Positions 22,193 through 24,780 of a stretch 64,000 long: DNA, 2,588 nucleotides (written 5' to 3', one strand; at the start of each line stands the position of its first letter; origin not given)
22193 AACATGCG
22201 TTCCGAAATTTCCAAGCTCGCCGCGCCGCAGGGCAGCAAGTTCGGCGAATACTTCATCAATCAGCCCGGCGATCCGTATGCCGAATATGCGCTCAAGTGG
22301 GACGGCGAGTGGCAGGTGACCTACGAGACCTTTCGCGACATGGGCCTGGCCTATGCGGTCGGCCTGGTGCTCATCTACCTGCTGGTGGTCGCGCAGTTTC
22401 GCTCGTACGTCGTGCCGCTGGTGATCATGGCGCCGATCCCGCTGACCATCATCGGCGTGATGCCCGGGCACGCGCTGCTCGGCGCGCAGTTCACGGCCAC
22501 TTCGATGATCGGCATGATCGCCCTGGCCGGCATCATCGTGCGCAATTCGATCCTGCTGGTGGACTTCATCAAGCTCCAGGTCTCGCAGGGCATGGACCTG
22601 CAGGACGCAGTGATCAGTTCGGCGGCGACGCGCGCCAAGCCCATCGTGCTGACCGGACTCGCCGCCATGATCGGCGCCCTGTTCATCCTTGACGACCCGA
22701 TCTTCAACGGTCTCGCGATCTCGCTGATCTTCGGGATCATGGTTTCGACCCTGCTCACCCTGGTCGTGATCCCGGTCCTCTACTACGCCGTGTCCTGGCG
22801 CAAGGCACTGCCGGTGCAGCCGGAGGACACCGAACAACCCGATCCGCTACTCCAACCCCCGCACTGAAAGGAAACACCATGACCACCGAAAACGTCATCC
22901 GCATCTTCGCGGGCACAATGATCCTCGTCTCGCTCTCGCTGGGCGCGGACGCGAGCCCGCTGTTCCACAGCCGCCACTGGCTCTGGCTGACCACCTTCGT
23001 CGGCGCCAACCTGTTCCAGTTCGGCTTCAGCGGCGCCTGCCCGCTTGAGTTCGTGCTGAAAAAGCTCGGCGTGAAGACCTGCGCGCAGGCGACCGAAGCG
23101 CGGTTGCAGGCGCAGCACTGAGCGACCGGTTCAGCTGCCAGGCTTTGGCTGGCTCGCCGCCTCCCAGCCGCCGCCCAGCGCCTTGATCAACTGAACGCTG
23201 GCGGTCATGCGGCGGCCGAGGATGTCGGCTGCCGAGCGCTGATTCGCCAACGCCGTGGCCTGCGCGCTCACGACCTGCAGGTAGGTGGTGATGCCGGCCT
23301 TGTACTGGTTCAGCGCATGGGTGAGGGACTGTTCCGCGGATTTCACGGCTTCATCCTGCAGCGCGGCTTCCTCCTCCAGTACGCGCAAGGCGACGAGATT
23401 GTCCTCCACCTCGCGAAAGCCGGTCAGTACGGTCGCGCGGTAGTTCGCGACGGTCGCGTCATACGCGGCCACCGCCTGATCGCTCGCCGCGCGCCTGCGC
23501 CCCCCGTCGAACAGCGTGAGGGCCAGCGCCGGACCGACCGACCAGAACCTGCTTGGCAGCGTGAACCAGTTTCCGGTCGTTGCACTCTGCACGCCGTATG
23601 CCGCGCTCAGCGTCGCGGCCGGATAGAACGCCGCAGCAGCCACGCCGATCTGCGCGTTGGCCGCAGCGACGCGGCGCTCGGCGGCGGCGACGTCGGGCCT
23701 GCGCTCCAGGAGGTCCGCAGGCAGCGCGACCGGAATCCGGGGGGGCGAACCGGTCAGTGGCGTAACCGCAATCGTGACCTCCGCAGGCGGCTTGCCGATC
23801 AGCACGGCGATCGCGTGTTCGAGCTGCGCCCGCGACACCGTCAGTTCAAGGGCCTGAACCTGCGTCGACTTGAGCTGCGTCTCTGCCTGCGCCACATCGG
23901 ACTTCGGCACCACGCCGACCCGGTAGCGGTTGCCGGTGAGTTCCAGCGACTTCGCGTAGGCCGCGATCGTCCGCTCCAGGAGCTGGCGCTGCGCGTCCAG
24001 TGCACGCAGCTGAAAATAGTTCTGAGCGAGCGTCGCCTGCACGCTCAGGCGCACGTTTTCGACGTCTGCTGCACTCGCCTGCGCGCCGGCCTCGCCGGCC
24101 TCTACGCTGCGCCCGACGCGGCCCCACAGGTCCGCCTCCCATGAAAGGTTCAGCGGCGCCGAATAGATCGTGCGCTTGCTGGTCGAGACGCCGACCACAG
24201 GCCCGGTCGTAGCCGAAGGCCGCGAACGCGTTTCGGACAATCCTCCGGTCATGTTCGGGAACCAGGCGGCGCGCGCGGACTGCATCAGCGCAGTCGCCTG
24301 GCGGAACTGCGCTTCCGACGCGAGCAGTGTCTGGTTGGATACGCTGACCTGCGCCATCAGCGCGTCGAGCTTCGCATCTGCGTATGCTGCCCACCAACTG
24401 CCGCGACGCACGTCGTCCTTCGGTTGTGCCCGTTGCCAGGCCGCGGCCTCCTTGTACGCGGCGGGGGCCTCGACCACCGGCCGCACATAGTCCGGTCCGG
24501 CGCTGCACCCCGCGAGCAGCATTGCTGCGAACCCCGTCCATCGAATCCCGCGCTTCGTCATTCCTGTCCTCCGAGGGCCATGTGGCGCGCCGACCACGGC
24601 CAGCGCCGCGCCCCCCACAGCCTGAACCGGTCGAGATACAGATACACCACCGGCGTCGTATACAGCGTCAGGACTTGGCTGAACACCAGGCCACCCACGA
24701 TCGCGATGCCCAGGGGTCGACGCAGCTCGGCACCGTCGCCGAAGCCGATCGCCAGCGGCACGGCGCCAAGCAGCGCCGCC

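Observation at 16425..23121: Persulfide-sensor-linked operon in which a type I sulfide:quinone oxidoreductase is inserted between the adaptor and pump genes of an RND efflux system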

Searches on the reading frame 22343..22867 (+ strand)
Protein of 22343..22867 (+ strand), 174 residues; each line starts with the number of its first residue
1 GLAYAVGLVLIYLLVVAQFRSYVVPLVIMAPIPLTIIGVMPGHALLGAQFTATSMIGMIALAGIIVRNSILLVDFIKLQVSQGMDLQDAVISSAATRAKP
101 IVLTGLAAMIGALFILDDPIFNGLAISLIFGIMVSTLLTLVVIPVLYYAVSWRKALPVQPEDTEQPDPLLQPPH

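Call 53: search_solved_structures(query=window:22343-22867:+, max_evalue=0.00001, show_alignments=4)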
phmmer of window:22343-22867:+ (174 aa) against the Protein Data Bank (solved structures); distinct sequences matched with E-value up to 0.00001: 76 (the best 60 are shown).
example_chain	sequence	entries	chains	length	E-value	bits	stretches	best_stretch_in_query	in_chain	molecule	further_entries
20yy_A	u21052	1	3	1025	1.8e-20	76.9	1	8-149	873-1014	Multidrug efflux RND transporter permease subunit MexK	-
9xwg_A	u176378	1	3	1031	1.8e-20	76.9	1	8-149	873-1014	Multidrug efflux RND transporter permease subunit MexK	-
3w9i_A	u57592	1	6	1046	1.1e-16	64.5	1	3-151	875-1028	Multidrug resistance protein MexB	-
2v50_A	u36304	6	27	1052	1.2e-16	64.4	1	3-151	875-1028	MULTIDRUG RESISTANCE PROTEIN MEXB | Efflux pump membrane transporter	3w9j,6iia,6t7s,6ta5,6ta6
8p1i_A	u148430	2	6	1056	1.3e-16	64.3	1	3-164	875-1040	Efflux pump membrane transporter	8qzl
6z12_A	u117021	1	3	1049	1.4e-16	64.2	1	3-161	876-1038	Efflux pump membrane transporter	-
21fo_A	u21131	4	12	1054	1.4e-16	64.2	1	3-151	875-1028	Multidrug resistance protein MexB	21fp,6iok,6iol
22xk_B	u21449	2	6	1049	2e-16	63.7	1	3-151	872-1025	MexBYB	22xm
4u8y_A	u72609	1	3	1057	3.9e-16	62.8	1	4-153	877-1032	Multidrug efflux pump subunit AcrB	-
9lyq_B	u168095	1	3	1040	4e-16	62.7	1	7-149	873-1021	Multidrug resistance protein MdtB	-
8ffk_A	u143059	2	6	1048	4.5e-16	62.6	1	3-164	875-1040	Efflux pump membrane transporter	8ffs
4k0e_A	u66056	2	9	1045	5.5e-16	62.3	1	7-166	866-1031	Heavy metal cation tricomponent efflux pump ZneA(CzcA-like)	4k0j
8f3e_A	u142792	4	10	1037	7.6e-16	61.8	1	3-160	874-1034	Efflux pump membrane transporter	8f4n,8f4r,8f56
7b8p_A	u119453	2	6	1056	8.1e-16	61.7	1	6-149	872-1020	Efflux pump membrane transporter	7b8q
4u8v_A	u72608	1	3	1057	1e-15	61.4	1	4-153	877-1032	Multidrug efflux pump subunit AcrB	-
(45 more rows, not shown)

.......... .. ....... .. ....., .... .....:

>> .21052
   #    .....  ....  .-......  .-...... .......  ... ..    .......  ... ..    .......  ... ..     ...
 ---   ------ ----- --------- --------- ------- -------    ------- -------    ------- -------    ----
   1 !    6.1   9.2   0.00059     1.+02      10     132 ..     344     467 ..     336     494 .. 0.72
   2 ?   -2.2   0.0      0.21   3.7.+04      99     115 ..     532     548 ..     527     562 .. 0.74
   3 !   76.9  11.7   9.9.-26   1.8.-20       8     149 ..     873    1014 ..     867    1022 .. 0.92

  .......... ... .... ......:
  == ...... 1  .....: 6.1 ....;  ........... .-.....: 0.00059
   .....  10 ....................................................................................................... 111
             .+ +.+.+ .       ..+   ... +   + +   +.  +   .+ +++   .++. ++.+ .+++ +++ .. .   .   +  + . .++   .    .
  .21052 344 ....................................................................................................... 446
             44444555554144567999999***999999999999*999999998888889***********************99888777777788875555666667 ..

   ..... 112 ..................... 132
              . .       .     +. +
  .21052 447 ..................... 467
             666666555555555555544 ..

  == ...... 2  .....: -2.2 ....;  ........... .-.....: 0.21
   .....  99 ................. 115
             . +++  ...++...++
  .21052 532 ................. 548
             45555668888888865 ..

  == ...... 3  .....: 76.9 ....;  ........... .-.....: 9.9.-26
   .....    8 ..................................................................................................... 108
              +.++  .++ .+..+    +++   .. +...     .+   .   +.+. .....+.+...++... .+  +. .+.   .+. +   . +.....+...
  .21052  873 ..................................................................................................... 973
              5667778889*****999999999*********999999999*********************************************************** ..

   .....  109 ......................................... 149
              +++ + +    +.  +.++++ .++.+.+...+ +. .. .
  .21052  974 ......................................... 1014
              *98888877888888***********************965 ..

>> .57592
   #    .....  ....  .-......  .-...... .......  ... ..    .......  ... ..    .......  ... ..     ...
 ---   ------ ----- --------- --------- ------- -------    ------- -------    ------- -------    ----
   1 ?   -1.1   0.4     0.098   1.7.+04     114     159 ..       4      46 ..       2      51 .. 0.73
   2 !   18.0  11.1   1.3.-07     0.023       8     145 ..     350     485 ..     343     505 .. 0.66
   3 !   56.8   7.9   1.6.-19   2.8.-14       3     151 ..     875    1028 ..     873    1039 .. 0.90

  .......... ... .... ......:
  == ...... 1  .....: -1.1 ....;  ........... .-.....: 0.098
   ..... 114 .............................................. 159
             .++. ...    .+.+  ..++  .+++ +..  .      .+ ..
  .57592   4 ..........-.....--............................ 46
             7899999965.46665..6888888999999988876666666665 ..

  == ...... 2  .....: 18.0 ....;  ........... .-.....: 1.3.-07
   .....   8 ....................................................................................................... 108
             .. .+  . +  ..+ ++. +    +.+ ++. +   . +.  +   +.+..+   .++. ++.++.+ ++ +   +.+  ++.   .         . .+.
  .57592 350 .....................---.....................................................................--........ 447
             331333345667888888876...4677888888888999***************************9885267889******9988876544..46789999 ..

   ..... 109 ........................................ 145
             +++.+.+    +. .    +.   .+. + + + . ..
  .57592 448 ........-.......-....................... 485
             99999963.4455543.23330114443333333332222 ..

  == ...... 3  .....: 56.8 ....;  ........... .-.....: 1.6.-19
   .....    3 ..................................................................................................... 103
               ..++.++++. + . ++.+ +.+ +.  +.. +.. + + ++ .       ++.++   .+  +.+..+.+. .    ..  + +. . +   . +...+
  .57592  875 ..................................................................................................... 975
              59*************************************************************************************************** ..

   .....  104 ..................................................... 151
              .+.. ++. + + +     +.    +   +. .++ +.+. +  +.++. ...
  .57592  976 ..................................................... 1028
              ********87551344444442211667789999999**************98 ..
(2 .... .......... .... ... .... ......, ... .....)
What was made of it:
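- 19643..22867 (+): RND permease (1074 aa) of an uncharacterised HAE1-like clade. TM4 motif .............; Arg967 at the AcrB Lys940 position; no Cys. The K-to-R change is seen against MexB, and MexK also has Arg (call 53).
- On RND permease, HAE1-like: MexK shares the Arg (call 53).
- Closest known: Tripartite RND efflux systems. Different: Arg replaces the TM10 Lys, as in MexK (call 53).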

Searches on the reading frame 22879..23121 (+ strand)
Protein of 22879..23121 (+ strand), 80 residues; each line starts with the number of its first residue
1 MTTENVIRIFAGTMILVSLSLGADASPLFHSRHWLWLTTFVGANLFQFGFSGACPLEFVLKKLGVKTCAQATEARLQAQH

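Call 3: search_protein_families(library=pfam, proteins=[window:22879-23121:+])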
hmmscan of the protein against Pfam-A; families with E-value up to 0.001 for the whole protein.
window:22879-23121:+ (80 aa): 1 family
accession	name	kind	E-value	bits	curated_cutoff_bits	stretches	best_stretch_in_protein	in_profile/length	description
PF11127.14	YgaP-like_TM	-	2e-11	44.3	25.3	1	2-70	7-65/66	Inner membrane protein YgaP-like, transmembrane domain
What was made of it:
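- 22879..23121 (+): DUF2892 / YgaP-like two-helix membrane protein (80 aa) with conserved Cys54 (xCP/L motif) and tail Cys68. Pfam PF11127 at 44 bits (call 3).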

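Call 4: search_protein_families(library=ncbifam, proteins=[window:22879-23121:+])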
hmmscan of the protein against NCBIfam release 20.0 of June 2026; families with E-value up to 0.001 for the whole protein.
window:22879-23121:+ (80 aa): 0 families

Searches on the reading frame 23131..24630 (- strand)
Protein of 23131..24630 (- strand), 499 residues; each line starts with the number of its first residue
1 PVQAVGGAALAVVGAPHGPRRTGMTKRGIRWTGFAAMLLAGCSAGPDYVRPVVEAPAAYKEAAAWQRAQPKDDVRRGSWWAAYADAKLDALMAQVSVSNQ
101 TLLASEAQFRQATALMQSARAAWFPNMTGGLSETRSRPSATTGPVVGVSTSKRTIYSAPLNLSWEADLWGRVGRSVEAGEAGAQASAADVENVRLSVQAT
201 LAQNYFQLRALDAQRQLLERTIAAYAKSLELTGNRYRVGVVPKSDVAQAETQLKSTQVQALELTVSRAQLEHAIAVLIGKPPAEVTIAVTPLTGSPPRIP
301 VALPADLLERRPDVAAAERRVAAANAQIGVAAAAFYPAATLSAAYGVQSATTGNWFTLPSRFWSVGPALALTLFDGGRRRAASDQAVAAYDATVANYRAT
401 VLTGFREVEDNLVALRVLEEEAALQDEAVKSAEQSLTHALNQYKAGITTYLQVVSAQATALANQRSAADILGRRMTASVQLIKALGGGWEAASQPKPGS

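Call 41: search_protein_families(library=pfam, proteins=[window:23131-24630:-])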
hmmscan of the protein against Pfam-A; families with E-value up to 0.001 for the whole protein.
window:23131-24630:- (499 aa): 1 family
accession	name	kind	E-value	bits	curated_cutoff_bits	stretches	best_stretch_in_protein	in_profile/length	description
PF02321.23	OEP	-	1e-51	175.9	22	2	304-486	5-187/187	Outer membrane efflux protein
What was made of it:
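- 23131..24630 (-): Context only: outer-membrane factor gene of the convergent Mdt-like RND operon. It is a possible in-trans channel for the pump and is not part of the operon. Pfam OEP, E 1e-51 (call 41).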
